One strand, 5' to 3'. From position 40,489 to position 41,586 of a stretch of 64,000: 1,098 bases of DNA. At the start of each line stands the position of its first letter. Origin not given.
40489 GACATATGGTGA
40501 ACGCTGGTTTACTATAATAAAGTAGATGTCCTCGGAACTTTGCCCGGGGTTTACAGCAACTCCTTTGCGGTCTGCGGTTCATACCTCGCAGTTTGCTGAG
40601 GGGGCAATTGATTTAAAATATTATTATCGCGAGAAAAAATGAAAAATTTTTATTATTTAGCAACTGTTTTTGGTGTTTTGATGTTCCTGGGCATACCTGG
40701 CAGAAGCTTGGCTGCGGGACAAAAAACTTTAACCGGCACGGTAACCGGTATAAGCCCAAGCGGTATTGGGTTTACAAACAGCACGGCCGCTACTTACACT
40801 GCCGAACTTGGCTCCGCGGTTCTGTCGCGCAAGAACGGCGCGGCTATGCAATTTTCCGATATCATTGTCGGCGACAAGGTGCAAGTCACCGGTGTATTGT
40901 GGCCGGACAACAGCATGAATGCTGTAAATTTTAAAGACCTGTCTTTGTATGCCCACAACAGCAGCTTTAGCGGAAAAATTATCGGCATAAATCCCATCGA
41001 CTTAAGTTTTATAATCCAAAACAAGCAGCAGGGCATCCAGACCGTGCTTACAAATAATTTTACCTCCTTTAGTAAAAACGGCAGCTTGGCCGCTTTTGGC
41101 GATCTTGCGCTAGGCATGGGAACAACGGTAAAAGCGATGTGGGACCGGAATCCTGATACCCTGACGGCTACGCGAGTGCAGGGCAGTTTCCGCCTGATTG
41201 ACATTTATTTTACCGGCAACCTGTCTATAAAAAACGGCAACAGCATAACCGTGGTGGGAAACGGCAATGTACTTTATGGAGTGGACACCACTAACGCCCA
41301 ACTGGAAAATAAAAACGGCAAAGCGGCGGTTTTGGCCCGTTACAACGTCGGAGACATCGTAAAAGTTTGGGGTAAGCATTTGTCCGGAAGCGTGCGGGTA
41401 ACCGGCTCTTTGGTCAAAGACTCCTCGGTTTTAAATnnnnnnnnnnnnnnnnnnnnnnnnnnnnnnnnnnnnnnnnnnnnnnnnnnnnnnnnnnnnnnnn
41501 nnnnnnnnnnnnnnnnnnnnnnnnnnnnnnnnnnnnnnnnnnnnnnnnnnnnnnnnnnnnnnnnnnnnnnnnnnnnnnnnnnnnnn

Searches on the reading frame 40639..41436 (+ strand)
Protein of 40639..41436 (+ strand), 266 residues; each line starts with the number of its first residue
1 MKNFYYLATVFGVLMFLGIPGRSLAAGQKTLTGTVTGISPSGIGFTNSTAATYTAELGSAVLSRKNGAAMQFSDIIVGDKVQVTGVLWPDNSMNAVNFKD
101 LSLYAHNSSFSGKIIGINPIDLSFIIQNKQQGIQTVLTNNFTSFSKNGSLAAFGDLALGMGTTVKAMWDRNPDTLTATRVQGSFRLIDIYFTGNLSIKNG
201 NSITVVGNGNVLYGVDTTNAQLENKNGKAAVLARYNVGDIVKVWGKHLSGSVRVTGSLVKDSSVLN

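Call 4: search_protein_families(library=pfam, proteins=[window:40639-41436:+], max_evalue=0.01)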
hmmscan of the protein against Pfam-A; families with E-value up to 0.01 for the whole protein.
window:40639-41436:+ (266 aa): 1 family
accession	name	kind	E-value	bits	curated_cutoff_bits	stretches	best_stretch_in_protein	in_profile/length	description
PF18914.6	DUF5666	-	7.9e-08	32.9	27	0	133-180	16-59/60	Domain of unknown function (DUF5666)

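Call 56: search_protein_families(library=padloc, proteins=[window:40639-41436:+], max_evalue=0.001)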
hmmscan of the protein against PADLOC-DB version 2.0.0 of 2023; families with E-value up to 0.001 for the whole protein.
window:40639-41436:+ (266 aa): 0 families
